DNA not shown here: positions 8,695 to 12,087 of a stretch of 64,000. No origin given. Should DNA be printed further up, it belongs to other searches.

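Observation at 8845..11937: IleRS whose two class-I catalytic signatures appear degenerate (HIGH reads HFGD, KMSKS reads KMRNV)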

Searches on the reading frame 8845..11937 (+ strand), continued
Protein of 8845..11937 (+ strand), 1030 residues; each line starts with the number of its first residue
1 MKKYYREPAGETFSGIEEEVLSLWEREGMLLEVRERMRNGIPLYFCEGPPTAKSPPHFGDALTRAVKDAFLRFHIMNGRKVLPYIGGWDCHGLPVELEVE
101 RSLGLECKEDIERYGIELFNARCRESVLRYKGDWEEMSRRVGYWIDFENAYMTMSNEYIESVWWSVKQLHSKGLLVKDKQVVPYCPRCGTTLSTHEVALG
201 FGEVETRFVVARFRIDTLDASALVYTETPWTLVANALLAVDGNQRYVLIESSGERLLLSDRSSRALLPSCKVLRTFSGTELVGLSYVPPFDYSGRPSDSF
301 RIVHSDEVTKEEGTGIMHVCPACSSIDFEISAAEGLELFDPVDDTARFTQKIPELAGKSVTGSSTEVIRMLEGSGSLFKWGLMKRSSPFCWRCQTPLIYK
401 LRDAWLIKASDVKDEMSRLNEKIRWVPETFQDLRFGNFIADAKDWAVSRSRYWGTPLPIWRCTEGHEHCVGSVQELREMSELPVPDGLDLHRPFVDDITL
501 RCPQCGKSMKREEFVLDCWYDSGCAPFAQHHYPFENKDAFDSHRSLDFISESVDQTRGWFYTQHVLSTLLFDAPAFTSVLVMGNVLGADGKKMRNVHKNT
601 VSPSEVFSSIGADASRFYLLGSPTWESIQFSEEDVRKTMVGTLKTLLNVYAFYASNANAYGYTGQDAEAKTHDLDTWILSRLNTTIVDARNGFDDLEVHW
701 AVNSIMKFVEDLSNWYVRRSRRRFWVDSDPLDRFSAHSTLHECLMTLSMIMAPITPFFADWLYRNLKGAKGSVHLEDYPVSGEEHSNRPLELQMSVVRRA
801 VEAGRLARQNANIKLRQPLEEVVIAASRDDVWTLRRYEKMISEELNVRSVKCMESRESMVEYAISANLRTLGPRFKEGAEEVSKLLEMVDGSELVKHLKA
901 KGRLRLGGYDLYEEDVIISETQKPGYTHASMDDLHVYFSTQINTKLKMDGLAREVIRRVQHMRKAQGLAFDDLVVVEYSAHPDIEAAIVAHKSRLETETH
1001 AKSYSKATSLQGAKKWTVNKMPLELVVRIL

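Call 58: find_encoding_contigs(protein=P0522, flank=10000, max_places=3)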
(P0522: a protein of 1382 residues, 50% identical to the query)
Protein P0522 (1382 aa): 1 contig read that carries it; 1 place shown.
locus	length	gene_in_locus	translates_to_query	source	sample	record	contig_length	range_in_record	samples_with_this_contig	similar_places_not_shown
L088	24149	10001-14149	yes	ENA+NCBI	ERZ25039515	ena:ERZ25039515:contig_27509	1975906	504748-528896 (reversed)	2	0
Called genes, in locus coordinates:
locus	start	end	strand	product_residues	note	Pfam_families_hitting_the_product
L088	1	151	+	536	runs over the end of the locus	PF07969:Amidohydro_3, PF01979:Amidohydro_1 (faint)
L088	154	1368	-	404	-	PF04389:Peptidase_M28 (faint), PF01546:Peptidase_M20, PF07687:M20_dimer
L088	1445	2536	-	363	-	PF03576:Peptidase_S58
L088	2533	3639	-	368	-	PF00005:ABC_tran, PF13304:AAA_21 (faint), PF08352:oligo_HPY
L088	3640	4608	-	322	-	PF02463:SMC_N (faint), PF00005:ABC_tran, PF08352:oligo_HPY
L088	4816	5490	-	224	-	PF06267:DUF1028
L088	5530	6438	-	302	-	PF23023:Anti-Pycsar_Apyc1, PF00753:Lactamase_B, PF13691:Lactamase_B_4 (weak), PF12706:Lactamase_B_2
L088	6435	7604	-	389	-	PF07690:MFS_1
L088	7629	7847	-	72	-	-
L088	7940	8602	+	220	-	PF00834:Ribul_P_3_epim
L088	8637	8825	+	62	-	-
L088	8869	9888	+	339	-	PF00752:XPG_N, PF00867:XPG_I, PF01367:5_3_exonuc (weak)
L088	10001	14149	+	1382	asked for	PF00133:tRNA-synt_1, PF09334:tRNA-synt_1g, PF08264:Anticodon_1, PF19302:DUF5915, PF14520:HHH_5 (weak), PF05763:DUF835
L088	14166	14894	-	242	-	PF01989:AcnX_swivel_put, PF00293:NUDIX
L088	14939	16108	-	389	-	PF04412:AcnX, PF28403:AcnX_2nd, PF28406:AcnX_3rd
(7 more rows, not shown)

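Call 61: find_encoding_contigs(protein=P0562, flank=3000, max_places=4)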
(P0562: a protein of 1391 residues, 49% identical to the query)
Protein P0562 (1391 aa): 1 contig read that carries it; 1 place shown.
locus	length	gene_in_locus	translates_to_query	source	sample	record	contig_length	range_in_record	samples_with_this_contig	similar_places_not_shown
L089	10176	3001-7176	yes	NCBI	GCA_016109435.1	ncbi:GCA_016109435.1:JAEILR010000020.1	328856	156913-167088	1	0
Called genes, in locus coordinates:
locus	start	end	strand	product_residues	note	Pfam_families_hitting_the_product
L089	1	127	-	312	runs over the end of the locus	PF23023:Anti-Pycsar_Apyc1, PF00753:Lactamase_B, PF13691:Lactamase_B_4 (weak), PF12706:Lactamase_B_2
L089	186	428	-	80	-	-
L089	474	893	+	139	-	PF00582:Usp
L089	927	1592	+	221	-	PF00834:Ribul_P_3_epim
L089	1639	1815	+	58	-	-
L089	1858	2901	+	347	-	PF00752:XPG_N, PF00867:XPG_I, PF01367:5_3_exonuc (weak)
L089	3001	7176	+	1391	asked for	PF00133:tRNA-synt_1, PF09334:tRNA-synt_1g, PF08264:Anticodon_1, PF19302:DUF5915, PF14520:HHH_5, PF05763:DUF835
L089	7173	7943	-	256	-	PF01989:AcnX_swivel_put, PF00293:NUDIX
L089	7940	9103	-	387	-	PF04412:AcnX, PF28403:AcnX_2nd, PF28406:AcnX_3rd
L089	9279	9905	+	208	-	PF00440:TetR_N, PF17932:TetR_C_24 (weak)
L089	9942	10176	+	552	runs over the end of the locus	PF06609:TRI12, PF13347:MFS_2 (weak), PF00083:Sugar_tr, PF07690:MFS_1, PF05977:MFS_3 (weak), PF07690:MFS_1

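Call 62: find_encoding_contigs(protein=window:8845-11937:+, flank=3000, max_places=10)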
Protein window:8845-11937:+ (1030 aa): 2 contigs read that carry it; 2 places shown.
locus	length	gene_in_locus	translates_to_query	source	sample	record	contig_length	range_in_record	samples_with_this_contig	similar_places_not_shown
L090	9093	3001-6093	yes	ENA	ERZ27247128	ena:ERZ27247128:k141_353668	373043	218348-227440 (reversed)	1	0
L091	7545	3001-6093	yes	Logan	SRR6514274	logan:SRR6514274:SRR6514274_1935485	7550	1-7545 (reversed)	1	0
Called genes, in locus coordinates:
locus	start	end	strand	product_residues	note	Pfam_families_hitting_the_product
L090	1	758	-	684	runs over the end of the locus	PF09136:Glucodextran_B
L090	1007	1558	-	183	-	PF01902:Diphthami_syn_2_N, PF28410:Diphthami_syn_2_C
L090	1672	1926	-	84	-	PF03685:UPF0147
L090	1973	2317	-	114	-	PF01037:AsnC_trans_reg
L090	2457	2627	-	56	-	-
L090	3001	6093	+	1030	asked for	PF00133:tRNA-synt_1, PF09334:tRNA-synt_1g (weak), PF08264:Anticodon_1, PF19302:DUF5915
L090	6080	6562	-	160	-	PF00583:Acetyltransf_1, PF13673:Acetyltransf_10 (weak), PF08445:FR47 (faint), PF13508:Acetyltransf_7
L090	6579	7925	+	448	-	PF01336:tRNA_anti-codon, PF00152:tRNA-synt_2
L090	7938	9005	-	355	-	PF04389:Peptidase_M28 (weak), PF01546:Peptidase_M20, PF07687:M20_dimer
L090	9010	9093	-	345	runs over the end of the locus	PF05343:Peptidase_M42, PF01546:Peptidase_M20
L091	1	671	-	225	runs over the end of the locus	?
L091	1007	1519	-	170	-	PF01902:Diphthami_syn_2_N, PF28410:Diphthami_syn_2_C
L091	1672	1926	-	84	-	PF03685:UPF0147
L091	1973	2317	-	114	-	PF01037:AsnC_trans_reg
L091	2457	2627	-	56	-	-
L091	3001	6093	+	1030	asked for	PF00133:tRNA-synt_1, PF09334:tRNA-synt_1g (weak), PF08264:Anticodon_1, PF19302:DUF5915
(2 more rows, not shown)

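Call 66: find_encoding_contigs(protein=P0131, flank=1000, max_places=10)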
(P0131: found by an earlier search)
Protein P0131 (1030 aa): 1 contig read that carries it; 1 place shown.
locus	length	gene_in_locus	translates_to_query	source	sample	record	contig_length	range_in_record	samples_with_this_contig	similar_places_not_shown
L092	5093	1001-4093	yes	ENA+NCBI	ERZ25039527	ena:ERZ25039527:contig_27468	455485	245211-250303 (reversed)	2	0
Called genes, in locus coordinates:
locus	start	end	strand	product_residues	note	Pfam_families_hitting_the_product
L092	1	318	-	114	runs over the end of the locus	PF01037:AsnC_trans_reg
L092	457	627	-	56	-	-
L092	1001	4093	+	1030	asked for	PF00133:tRNA-synt_1, PF09334:tRNA-synt_1g (faint), PF08264:Anticodon_1, PF19302:DUF5915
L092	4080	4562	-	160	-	PF00583:Acetyltransf_1, PF13673:Acetyltransf_10 (weak), PF13508:Acetyltransf_7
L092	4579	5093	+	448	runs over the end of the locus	PF01336:tRNA_anti-codon, PF00152:tRNA-synt_2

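Call 67: find_encoding_contigs(protein=P0535, flank=1000, max_places=10)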
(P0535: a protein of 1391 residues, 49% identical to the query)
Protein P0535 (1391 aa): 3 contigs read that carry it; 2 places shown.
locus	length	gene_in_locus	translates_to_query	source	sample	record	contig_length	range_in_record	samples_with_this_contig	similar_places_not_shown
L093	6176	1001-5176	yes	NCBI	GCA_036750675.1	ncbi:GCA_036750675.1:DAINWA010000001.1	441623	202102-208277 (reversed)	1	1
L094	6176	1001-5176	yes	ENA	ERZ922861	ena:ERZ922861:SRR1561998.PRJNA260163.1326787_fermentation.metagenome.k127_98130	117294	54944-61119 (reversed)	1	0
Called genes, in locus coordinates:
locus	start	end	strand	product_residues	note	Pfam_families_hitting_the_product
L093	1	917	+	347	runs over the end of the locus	PF00752:XPG_N, PF00867:XPG_I, PF01367:5_3_exonuc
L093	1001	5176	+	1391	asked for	PF00133:tRNA-synt_1, PF09334:tRNA-synt_1g, PF08264:Anticodon_1, PF19302:DUF5915, PF14520:HHH_5, PF05763:DUF835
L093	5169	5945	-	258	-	PF01989:AcnX_swivel_put, PF00293:NUDIX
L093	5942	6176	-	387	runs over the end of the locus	PF04412:AcnX, PF28403:AcnX_2nd, PF28406:AcnX_3rd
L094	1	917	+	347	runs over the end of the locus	PF00752:XPG_N, PF00867:XPG_I, PF01367:5_3_exonuc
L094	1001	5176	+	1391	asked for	PF00133:tRNA-synt_1, PF09334:tRNA-synt_1g, PF08264:Anticodon_1, PF19302:DUF5915, PF14520:HHH_5, PF05763:DUF835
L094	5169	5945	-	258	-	PF01989:AcnX_swivel_put, PF00293:NUDIX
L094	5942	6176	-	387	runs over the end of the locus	PF04412:AcnX, PF28403:AcnX_2nd, PF28406:AcnX_3rd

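Call 69: find_related_loci(query=P0522, collection=metagenome_contigs, flank=1000)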
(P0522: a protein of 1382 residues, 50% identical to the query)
Query P0522 (1382 aa) in metagenome_contigs; peptide patterns used: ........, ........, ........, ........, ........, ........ (x = any residue, [..] = any of these).
64 stretches matched a pattern; 29 encode a relative of the query (tblastn E <= 1e-3); 29 distinct loci.
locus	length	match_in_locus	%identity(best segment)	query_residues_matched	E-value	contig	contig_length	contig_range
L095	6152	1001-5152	86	1-1382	0e+0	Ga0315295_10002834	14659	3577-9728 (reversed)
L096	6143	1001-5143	85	1-1382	0e+0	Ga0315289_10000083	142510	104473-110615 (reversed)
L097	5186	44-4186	85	1-1382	0e+0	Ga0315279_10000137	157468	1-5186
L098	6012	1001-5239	75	1-1382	0e+0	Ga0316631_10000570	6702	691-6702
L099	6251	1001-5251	75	1-1382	0e+0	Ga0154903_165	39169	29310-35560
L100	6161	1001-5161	81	1-1382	0e+0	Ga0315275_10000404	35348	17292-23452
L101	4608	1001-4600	85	1-1198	0e+0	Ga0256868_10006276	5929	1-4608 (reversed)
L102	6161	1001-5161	81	1-1382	0e+0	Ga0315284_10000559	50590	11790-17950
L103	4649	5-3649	75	176-1382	0e+0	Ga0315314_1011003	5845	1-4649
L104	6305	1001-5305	69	1-1381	0e+0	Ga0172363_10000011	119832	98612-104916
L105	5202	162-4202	55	1-1380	0e+0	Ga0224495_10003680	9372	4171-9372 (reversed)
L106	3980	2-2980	73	415-1382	0e+0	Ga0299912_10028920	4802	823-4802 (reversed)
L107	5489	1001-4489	56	1-1151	0e+0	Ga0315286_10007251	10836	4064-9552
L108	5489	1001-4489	56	1-1151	0e+0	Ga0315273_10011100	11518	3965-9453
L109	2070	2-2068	85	385-1073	0e+0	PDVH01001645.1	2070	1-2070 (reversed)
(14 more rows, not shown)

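Call 78: find_encoding_contigs(protein=P0491, flank=1000, max_places=10)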
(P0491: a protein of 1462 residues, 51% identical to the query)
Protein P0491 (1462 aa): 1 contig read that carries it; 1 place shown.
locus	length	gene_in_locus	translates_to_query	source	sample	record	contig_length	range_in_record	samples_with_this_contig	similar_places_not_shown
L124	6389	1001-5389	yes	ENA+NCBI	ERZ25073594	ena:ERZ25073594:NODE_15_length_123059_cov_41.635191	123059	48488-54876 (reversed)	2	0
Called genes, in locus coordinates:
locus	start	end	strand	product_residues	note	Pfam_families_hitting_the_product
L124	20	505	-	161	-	-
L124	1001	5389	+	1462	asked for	PF00133:tRNA-synt_1, PF01406:tRNA-synt_1e (faint), PF09334:tRNA-synt_1g, PF08264:Anticodon_1, PF19302:DUF5915, PF14520:HHH_5, PF12773:DZR (weak), PF05763:DUF835, +2 more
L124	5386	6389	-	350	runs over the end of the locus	PF01978:TrmB (faint), PF13384:HTH_23 (faint), PF13412:HTH_24 (faint), PF13545:HTH_Crp_2 (faint)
